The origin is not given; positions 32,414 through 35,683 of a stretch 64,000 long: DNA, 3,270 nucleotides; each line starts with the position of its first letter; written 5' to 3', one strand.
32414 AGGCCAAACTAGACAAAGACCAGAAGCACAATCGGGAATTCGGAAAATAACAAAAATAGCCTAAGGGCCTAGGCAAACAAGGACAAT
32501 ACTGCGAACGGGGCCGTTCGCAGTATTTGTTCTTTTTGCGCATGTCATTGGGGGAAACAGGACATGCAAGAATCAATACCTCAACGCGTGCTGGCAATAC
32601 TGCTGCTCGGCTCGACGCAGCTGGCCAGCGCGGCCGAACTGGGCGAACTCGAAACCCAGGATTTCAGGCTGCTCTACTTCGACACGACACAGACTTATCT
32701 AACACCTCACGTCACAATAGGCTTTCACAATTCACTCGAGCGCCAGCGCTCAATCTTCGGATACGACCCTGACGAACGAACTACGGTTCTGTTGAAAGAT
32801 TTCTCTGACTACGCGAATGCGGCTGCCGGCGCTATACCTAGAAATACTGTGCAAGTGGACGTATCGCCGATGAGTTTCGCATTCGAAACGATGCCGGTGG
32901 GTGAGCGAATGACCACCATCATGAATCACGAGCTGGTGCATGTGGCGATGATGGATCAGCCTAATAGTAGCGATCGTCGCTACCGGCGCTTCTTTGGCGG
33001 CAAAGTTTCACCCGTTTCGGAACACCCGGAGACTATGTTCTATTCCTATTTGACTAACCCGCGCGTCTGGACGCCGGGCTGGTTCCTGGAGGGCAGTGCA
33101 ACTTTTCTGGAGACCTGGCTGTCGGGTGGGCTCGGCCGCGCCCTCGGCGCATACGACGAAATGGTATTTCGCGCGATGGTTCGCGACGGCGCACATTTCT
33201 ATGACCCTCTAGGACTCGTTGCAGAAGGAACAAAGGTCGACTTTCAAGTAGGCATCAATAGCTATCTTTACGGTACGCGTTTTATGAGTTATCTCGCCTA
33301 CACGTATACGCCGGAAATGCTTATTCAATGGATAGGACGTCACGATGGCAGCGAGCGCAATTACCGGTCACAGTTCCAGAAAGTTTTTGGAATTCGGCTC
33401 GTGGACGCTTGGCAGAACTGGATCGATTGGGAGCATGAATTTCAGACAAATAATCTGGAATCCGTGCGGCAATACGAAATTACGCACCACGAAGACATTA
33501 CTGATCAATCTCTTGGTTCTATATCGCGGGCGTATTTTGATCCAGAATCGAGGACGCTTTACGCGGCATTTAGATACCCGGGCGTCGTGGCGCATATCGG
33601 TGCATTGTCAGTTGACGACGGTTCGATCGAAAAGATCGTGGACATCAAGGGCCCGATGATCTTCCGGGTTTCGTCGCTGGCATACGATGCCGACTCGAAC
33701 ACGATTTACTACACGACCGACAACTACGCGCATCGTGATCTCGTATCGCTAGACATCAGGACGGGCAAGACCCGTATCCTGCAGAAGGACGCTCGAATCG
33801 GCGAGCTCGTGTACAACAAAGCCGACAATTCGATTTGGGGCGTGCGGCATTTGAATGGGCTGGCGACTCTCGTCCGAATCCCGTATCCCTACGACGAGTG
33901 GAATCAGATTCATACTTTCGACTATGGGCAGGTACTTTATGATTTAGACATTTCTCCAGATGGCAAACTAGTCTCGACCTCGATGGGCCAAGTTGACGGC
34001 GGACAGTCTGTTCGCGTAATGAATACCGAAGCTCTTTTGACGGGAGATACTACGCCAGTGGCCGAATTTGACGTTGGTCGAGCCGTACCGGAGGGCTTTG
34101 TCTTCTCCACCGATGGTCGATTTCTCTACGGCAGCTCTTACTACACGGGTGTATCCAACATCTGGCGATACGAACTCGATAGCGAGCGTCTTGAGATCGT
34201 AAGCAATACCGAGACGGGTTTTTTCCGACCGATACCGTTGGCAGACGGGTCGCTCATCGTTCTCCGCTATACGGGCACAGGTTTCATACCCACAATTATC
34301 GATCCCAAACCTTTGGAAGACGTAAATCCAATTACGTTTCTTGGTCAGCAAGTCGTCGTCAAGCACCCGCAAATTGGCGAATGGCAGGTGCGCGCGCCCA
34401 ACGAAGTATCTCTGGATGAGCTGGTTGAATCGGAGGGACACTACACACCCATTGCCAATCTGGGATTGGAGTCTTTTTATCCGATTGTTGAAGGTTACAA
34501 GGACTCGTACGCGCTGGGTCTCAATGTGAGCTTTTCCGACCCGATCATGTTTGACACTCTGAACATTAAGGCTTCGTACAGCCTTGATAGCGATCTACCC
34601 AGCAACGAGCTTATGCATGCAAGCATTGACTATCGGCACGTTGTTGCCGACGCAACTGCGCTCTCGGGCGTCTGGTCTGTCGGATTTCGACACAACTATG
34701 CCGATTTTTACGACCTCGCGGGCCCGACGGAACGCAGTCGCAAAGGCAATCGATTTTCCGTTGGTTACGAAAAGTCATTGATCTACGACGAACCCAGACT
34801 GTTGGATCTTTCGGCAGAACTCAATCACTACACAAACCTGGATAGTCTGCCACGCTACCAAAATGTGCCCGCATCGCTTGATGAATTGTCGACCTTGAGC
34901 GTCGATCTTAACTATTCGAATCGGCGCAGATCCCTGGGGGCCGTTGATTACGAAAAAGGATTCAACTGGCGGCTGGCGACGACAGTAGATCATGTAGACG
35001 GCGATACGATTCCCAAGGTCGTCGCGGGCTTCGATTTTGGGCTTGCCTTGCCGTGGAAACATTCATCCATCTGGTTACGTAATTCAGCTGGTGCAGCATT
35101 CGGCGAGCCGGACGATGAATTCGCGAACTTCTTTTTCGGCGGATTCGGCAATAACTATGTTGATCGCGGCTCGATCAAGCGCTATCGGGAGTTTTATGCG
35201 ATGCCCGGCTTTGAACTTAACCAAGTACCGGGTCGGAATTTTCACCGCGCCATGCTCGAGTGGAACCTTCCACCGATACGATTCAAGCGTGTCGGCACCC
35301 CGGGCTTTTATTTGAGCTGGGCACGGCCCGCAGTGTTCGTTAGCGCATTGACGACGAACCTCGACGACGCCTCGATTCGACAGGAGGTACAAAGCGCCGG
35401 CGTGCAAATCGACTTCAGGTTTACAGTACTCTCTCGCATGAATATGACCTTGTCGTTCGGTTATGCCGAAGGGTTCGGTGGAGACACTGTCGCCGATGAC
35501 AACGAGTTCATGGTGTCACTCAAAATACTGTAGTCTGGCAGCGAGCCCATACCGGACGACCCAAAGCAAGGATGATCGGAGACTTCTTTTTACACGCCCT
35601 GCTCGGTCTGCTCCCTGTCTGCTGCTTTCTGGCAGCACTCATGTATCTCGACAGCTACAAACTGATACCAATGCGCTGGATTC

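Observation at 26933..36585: Nine co-directional genes form a composite signalling island joining a partner switch, an ECF sigma/anti-sigma pair, a repeat protein, an OM peptidase-like protein and PrsW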

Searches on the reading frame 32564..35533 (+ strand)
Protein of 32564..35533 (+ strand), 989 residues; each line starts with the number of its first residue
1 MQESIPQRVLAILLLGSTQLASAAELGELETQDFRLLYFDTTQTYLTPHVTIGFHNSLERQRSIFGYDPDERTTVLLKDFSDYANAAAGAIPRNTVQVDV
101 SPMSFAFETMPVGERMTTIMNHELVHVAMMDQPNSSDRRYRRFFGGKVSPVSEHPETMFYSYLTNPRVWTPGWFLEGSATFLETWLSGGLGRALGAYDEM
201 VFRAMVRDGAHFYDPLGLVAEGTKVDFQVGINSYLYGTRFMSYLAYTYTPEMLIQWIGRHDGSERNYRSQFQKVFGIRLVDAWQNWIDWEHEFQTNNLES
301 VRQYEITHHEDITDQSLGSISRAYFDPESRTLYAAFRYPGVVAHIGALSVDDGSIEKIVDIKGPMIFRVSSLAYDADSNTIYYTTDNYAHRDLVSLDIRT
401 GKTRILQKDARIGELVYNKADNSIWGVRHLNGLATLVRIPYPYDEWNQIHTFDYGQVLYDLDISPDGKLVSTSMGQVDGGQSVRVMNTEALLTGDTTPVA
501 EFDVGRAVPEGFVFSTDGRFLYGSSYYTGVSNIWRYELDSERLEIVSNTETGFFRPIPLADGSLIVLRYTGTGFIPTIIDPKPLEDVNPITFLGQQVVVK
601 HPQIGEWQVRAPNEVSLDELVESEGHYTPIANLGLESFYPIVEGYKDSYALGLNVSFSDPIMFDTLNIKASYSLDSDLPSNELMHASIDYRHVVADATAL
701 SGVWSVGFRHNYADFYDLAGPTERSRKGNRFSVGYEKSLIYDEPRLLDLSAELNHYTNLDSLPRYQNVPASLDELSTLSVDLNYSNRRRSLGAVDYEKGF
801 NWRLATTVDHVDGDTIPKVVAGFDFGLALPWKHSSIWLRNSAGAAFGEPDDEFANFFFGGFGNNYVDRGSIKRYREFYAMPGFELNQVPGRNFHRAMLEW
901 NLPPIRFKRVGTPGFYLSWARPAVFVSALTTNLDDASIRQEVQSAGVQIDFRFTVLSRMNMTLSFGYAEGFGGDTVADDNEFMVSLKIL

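Call 4: search_protein_families(library=pfam, proteins=[window:32564-35533:+], max_evalue=0.01)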
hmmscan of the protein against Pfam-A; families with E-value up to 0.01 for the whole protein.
window:32564-35533:+ (989 aa): 0 families

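Call 5: search_protein_families(library=ncbifam, proteins=[window:32564-35533:+], max_evalue=0.01)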
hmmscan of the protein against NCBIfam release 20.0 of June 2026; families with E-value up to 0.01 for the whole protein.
window:32564-35533:+ (989 aa): 0 families

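Call 7: find_related_loci(query=window:32564-35533:+, collection=genome_contigs, flank=10000)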
Query window:32564-35533:+ (989 aa) in genome_contigs; peptide patterns used: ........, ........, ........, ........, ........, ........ (x = any residue, [..] = any of these).
46 stretches matched a pattern; 25 encode a relative of the query (tblastn E <= 1e-3); 25 distinct loci.
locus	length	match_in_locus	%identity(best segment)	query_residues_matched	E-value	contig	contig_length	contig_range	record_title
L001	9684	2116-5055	71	9-989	0e+0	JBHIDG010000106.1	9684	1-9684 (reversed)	MAG: Woeseia sp. isolate Baj_3_bin.14 NODE_1220_length_9684_cov_5.949008, whole genome shotgun sequence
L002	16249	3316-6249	65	12-989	0e+0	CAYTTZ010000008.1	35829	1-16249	MAG TPA_asm: uncultured Woeseiaceae bacterium isolate SRP155585_co2_238 genome assembly, contig: NODE_362_length_35829_c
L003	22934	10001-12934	63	12-989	0e+0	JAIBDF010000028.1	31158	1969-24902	MAG: Chromatiales bacterium isolate bin.77 k141_203012_length_31158_cov_27.3847, whole genome shotgun sequence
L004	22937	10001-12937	61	10-989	0e+0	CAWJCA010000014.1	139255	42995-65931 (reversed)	MAG: uncultured Gammaproteobacteria bacterium isolate MFD03551.bin.2.60 genome assembly, contig: contig_18037, whole gen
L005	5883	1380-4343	60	1-989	0e+0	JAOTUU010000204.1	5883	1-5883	MAG: Gammaproteobacteria bacterium isolate 13_May_SF_Bin22 13_May_SF_Bin22_scaffold_13461_c1, whole genome shotgun seque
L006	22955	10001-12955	62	7-989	0e+0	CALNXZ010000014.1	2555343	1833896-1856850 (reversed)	MAG: uncultured Gammaproteobacteria bacterium isolate LOGT_bin.0049 genome assembly, contig: contig_18532, whole genome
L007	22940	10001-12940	62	9-989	0e+0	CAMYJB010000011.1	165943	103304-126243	MAG: uncultured Woeseiaceae bacterium isolate ES_Gamma_089 genome assembly, contig: scaffold_86, whole genome shotgun se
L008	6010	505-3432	61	13-989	0e+0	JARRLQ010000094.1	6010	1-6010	MAG: Woeseiaceae bacterium isolate Spart_076_MAG scaffold_10833, whole genome shotgun sequence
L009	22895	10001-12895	60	23-989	0e+0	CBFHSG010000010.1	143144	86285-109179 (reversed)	MAG: Woeseiaceae bacterium isolate AGTU_64_bin_15_strict genome assembly, contig: AGTU_64_bin_15_strict_c10, whole genom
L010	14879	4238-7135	60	22-989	0e+0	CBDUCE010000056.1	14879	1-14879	MAG TPA_asm: uncultured Gammaproteobacteria bacterium isolate ERR2431956_metabat2_40 genome assembly, contig: ERZ2388014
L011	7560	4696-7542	59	23-971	0e+0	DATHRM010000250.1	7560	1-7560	MAG TPA_asm: Woeseiaceae bacterium isolate SMAG_U16025 k141_498109, whole genome shotgun sequence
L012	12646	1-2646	62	107-989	0e+0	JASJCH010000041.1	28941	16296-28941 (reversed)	MAG: Woeseiaceae bacterium isolate MO_140.B34 MO_140.c_894, whole genome shotgun sequence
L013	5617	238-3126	58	26-989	0e+0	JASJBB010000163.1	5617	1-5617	MAG: Woeseiaceae bacterium isolate MO_071.B18 MO_071.c_5163, whole genome shotgun sequence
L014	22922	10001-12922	52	9-989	0e+0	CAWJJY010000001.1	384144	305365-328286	MAG: uncultured Acidobacteriota bacterium isolate MFD05942.bin.1.17 genome assembly, contig: contig_13323, whole genome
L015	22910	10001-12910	51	8-989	0e+0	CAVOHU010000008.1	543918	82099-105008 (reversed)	MAG: uncultured Acidobacteriota bacterium isolate MFD10007.bin.1.132 genome assembly, contig: contig_4972, whole genome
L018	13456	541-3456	46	23-989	0e+0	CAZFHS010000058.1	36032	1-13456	MAG TPA_asm: uncultured Gemmatimonadaceae bacterium isolate binchicken_co97_465 genome assembly, contig: NODE_4683_lengt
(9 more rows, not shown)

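Call 14: find_homologous_proteins(query=window:32564-35533:+, max_evalue=0.00001)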
Query window:32564-35533:+ (989 aa): 5777 proteins with E <= 0.00001 among 8000 candidates; the best 120 are listed.
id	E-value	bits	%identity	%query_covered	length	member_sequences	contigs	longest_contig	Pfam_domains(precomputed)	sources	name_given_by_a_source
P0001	0.0e+0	2293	100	100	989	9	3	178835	-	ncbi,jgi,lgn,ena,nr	ncbi:MAG: hypothetical protein OEM50_03195 [Gammaproteobacteria bacterium]|nr:hypothetical protein [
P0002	0.0e+0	1932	84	100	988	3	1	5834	-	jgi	-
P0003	0.0e+0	1907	82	100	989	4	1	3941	-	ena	-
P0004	0.0e+0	1862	81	99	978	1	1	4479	-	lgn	-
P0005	0.0e+0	1822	80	99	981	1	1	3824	-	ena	-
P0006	0.0e+0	1679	71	99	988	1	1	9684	-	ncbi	ncbi:MAG: hypothetical protein ACE5OQ_07215 [Woeseia sp.]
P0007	0.0e+0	1583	67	99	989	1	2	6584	-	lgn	-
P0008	0.0e+0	1570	68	99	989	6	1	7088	-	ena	-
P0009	0.0e+0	1558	66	98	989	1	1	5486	-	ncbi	-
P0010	0.0e+0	1554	65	99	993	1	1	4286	-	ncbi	-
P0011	0.0e+0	1552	66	99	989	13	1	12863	-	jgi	jgi:hypothetical protein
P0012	0.0e+0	1549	65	100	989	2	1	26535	-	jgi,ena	-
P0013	0.0e+0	1544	66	99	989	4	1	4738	-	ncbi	-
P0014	0.0e+0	1541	65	99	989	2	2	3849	-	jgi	-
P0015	0.0e+0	1533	65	99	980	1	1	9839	-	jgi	jgi:hypothetical protein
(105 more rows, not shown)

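Call 23: search_protein_families(library=pfam, proteins=[L014:3896-6043:-, L014:6066-6500:-, L014:6710-7261:+, L014:7243-9807:+, L014:12947-14014:+, L018:4642-5091:+, L018:4968-5453:+, L018:5380-6705:+, L018:3456-4466:+, L014:14036-14725:-], max_evalue=0.001)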
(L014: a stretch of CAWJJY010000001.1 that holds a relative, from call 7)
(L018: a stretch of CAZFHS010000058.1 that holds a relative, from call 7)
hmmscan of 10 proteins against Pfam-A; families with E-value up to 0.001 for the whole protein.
L014:3896-6043:- (715 aa): 8 families
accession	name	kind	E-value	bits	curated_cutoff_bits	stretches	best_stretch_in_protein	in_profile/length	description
PF07228.17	SpoIIE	-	5.6e-45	154.1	25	1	496-686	2-191/192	Stage II sporulation protein E (SpoIIE)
PF00498.31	FHA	-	4.3e-20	72.4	20.7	1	165-229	1-67/67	FHA domain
PF01740.26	STAS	-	8.5e-16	58.1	22.6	1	13-104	5-97/106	STAS domain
PF16697.10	Yop-YscD_cpl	-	1.1e-14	54.9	33.2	1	160-236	14-91/94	Inner membrane component of T3SS, cytoplasmic domain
PF01590.32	GAF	-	9.9e-14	52.5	22.4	1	301-432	3-132/133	GAF domain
PF13466.11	STAS_2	-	1.2e-12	48.3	29.2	1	24-100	4-79/80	STAS domain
PF13492.12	GAF_3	-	1e-08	36.1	27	1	301-435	3-129/129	GAF domain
PF13185.12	GAF_2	-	9.9e-08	32.7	28.6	1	299-431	3-133/136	GAF domain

L014:6066-6500:- (144 aa): 0 families

L014:6710-7261:+ (183 aa): 6 families
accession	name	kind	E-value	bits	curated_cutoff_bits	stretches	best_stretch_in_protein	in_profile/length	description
PF04542.20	Sigma70_r2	-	1.5e-16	60.4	24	1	28-94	1-69/71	Sigma-70 region 2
PF08281.18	Sigma70_r4_2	-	1.7e-16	60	25.7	1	120-172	2-54/54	Sigma-70, region 4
PF04545.22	Sigma70_r4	-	1.5e-10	40.9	24.1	1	125-172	1-48/50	Sigma-70, region 4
PF07638.17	Sigma70_ECF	-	2.3e-06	28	21.1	1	18-175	12-182/185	ECF sigma factor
PF25787.1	HTH_SB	-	0.00055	20.1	43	1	131-163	9-41/53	Sleeping Beauty transposase HTH domain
PF13384.12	HTH_23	-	0.00086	19.5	24.6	0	137-162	9-35/50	Homeodomain-like domain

L014:7243-9807:+ (854 aa): 3 families
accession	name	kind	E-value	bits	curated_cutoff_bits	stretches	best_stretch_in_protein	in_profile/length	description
PF03020.21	LEM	-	6e-10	39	24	0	300-316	3-19/40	LEM domain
PF17990.7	LodA_N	-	1.5e-07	32.1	26.3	0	258-315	143-201/213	L-Lysine epsilon oxidase N-terminal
PF21982.2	RecX_HTH1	-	2.9e-05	24.4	26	0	306-323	18-35/40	RecX, first three-helix domain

L014:12947-14014:+ (355 aa): 1 family
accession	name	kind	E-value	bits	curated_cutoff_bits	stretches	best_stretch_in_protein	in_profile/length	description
PF13367.11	PrsW-protease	-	7.7e-22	78.2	23.5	1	33-201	6-194/196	PrsW family intramembrane metalloprotease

L018:4642-5091:+ (149 aa): 2 families
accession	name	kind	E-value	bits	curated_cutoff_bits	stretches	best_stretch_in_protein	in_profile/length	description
PF13581.12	HATPase_c_2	-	3.1e-27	95.5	27.4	1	10-136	2-127/127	Histidine kinase-like ATPase domain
PF02518.31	HATPase_c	-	0.0001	23.2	26.4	1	39-125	5-96/111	Histidine kinase-, DNA gyrase B-, and HSP90-like ATPase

L018:4968-5453:+ (161 aa): 2 families
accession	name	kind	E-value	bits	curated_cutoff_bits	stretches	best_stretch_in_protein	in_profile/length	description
PF01740.26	STAS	-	1.7e-20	73.2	22.6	1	51-153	3-106/106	STAS domain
PF13466.11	STAS_2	-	1.5e-10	41.5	29.2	1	61-140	1-79/80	STAS domain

L018:5380-6705:+ (441 aa): 2 families
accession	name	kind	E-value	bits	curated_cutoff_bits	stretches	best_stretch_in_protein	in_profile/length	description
PF07228.17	SpoIIE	-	1.7e-41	142.7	25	1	224-438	2-191/192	Stage II sporulation protein E (SpoIIE)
PF00072.30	Response_reg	-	1.5e-28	99.6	30.2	1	48-157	1-108/111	Response regulator receiver domain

L018:3456-4466:+ (336 aa): 1 family
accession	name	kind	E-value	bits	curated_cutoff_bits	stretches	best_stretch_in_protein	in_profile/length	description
PF13367.11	PrsW-protease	-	3.9e-21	75.9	23.5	1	32-200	7-191/196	PrsW family intramembrane metalloprotease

L014:14036-14725:- (229 aa): 0 families

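Call 31: predict_structure(alignment_id=A1)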
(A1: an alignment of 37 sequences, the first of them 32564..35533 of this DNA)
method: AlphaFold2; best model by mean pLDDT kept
length: 989 residues; sequences in the alignment: 37
mean_pLDDT: 71.8   pTM: 0.61
mean pLDDT of the five models: 71.8, 70.1, 66.9, 66.9, 64.0
residues with pLDDT >= 90: 137; 70-90: 473; 50-70: 238; < 50: 141
segments of 3 or more residues with pLDDT < 50: 1-24, 41-43, 78-130, 188-194, 214-233, 339-341, 362-368, 387-389, 714-725
pLDDT, mean of each block of 10 residues (from residue 1): 35 39 62 75 59 75 73 61 27 31 30 34 38 73 64 66 69 66 55 56 79 40 29 64 89 84 82 91 89 88 85 76 82 71 76 83 44 84 65 85 84 82 83 78 90 67 92 68 89 89 71 88 72 86 83 85 87 83 74 78 75 73 80 78 61 83 83 70 82 73 87 47 56 80 75 79 53 79 84 70 89 81 88 84 80 63 54 73 74 89 70 62 87 69 87 66 84 64 74
secondary structure, 60 per line:
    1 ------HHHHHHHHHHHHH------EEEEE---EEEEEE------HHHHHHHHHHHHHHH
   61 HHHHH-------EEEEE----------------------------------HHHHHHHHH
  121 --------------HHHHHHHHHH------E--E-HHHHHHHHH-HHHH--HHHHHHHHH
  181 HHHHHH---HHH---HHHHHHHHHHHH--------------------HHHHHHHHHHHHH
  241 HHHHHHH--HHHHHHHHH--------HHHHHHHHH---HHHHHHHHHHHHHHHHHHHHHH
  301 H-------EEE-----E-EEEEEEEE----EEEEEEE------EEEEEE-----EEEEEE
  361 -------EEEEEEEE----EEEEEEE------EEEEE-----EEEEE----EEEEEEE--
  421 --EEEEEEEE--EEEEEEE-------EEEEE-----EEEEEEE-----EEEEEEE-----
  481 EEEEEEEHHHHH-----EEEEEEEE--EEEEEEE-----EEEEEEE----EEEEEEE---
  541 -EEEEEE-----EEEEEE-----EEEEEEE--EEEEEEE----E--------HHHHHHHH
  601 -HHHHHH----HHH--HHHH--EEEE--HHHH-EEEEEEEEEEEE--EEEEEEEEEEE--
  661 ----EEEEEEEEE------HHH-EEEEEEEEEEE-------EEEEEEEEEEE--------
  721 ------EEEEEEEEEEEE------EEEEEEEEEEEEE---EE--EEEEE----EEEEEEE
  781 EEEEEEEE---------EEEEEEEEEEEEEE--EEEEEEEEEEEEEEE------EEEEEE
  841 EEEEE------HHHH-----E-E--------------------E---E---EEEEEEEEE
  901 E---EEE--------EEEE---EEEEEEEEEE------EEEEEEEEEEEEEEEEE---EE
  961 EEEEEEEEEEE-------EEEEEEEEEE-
elements in order (helices of 4 or more, strands of 3 or more residues): H7-19 E26-30 E34-39 H46-65 E73-77 H112-120 H135-144 H156-164 H166-169 H172-186 H196-207 H228-247 H250-258 H267-275 H279-301 E309-311 E319-326 E331-337 E344-349 E355-360 E368-375 E380-386 E393-397 E403-407 E412-418 E423-430 E433-439 E447-451 E457-463 E469-475 E481-487 H488-492 E498-505 E508-514 E520-526 E531-537 E542-547 E553-558 E564-570 E573-579 H593-600 H602-607 H617-620 E623-626 H629-632 E634-645 E648-658 E665-673 E684-694 E702-712 E727-738 E745-757 E765-769 E774-788 E798-811 E814-828 E835-845 H852-855 E892-901 E905-907 E916-919 E923-932 E939-955 E959-971 E979-988

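Call 36: fold_search(model_id=the predicted structure, library=pdb)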
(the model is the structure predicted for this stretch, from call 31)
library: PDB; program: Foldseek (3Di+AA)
matches with E <= 10: 931; with E <= 0.001: 359
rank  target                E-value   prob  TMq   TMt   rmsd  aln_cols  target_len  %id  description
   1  9a2l_MODEL_1_A        6.4e-09  1.00  0.21  0.45  18.8       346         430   14  Model of E. coli TolB by in-cell photo-crosslinking MS and deep learning (released 2023-02-24)
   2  1c5k                  3.2e-08  1.00  0.21  0.50   3.6       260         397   16  THE STRUCTURE OF TOLB, AN ESSENTIAL COMPONENT OF THE TOL-DEPENDENT TRANSLOCATION SYSTEM AND ITS INTERACTIONS WITH THE TR (released 2000-12-06)
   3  2w8b_A                4.2e-08  1.00  0.21  0.47   6.9       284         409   15  Crystal structure of processed TolB in complex with Pal (released 2009-02-17)
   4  6pnv                  4.2e-08  1.00  0.20  0.46   8.5       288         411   16  1.42 Angstrom Resolution Crystal Structure of Translocation Protein TolB from Salmonella enterica (released 2019-07-17)
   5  2w8b_B                4.6e-08  1.00  0.21  0.47   5.7       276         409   16  Crystal structure of processed TolB in complex with Pal (released 2009-02-17)
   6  1crz                  5.7e-08  1.00  0.21  0.47  13.0       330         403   14  CRYSTAL STRUCTURE OF THE E. COLI TOLB PROTEIN (released 2000-08-16)
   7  8em7_A                5.9e-08  1.00  0.21  0.06  25.1       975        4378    8  Cryo-EM structure of LRP2 at pH 5.2 (released 2023-02-08)
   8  3iax_A                6.5e-08  1.00  0.21  0.50   5.5       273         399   16  The crystal structure of the TolB box of Colicin A in complex with TolB reveals important differences in the recruitme (released 2009-10-13)
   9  2hqs_A                6.5e-08  1.00  0.21  0.48   4.4       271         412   16  Crystal structure of TolB/Pal complex (released 2007-04-03)
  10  4pwz_B                7.7e-08  1.00  0.21  0.48   6.7       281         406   14  Crystal structure of TolB protein from Yersinia pestis CO92 (released 2014-04-02)
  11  7mx5_B                7.7e-08  1.00  0.19  0.44   9.3       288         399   14  Crystal structure of TolB from Acinetobacter baumannii (released 2021-05-26)
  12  6v8i_AG               8.8e-08  1.00  0.18  0.27  26.5       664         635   10  Composite atomic model of the Staphylococcus aureus phage 80alpha baseplate (released 2020-03-04)
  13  9oz1_A                1.0e-07  1.00  0.19  0.24  35.5       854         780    8  Cryo-EM structure of chicken ROS1 in apo-state. Cryo-EM refinement is focused on the "leg" region of chicken ROS1. (released 2026-02-25)
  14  2hqs_B                1.1e-07  1.00  0.21  0.48   4.5       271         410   16  Crystal structure of TolB/Pal complex (released 2007-04-03)
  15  7mx5_A                1.1e-07  1.00  0.19  0.43   9.5       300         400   12  Crystal structure of TolB from Acinetobacter baumannii (released 2021-05-26)
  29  9n2e_A                3.9e-07  1.00  0.23  0.37   8.1       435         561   14  Cryo-EM structure of F. johnsoniae BamAP (released 2025-07-09)
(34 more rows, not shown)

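Call 38: find_related_loci(query=L018:541-3456:+, collection=metagenome_contigs, flank=10000)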
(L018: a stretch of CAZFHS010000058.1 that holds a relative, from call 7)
Query L018:541-3456:+ (972 aa) in metagenome_contigs; peptide patterns used: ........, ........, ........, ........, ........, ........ (x = any residue, [..] = any of these).
301 stretches matched a pattern; 290 encode a relative of the query (tblastn E <= 1e-3); the best 80 are kept; 80 distinct loci.
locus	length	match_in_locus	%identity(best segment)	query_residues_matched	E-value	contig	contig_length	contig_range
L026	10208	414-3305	87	1-971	0e+0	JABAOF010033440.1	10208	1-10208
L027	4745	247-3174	85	1-971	0e+0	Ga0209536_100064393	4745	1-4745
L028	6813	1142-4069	82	1-972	0e+0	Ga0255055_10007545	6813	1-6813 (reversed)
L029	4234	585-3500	83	1-971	0e+0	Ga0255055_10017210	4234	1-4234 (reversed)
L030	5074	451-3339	77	1-972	0e+0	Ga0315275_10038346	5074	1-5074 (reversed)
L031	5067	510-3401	78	1-972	0e+0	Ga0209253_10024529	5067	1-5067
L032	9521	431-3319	76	1-972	0e+0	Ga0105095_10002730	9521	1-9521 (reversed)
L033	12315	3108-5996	74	1-972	0e+0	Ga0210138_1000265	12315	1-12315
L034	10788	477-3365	75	1-972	0e+0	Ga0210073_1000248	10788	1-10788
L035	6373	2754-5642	75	1-972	0e+0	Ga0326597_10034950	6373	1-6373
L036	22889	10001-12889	76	2-972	0e+0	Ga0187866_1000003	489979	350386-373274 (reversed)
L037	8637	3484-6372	74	1-972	0e+0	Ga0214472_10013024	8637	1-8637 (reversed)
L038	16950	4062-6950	75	1-972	0e+0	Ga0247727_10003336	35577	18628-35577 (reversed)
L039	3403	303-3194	73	1-972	0e+0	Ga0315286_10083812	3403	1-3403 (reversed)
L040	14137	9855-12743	74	1-972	0e+0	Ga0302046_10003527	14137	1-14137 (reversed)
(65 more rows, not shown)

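Call 70: search_protein_representatives(protein=window:32564-35533:+)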
Query: 989 residues. Proteins with E-value up to 0.001 (for the whole library): 2783; up to 1e-10: 1733; up to 1e-30: 607. The best 150 are listed.
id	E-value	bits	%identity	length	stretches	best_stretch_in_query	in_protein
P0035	0.0e+00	1505.8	64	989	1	7-989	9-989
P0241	2.8e-291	985.6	47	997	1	21-989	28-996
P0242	4.7e-287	971.6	46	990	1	9-989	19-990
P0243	3.9e-285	965.3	46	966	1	25-989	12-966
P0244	5.2e-279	945.0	46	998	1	26-989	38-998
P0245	6.6e-275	931.4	45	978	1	19-989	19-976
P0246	1.9e-262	890.1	43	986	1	23-989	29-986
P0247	4.1e-259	879.1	52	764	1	220-989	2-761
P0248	2.4e-254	863.3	42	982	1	9-988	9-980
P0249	1.7e-247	840.6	41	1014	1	24-989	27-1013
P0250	1.5e-229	781.2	49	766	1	30-770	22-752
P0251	6.2e-221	752.7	49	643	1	12-646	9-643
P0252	2.4e-217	740.9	43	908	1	117-989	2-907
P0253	9.1e-216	735.6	37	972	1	11-987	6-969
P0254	5.4e-211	719.8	41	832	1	150-988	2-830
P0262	7.4e-161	553.9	32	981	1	10-989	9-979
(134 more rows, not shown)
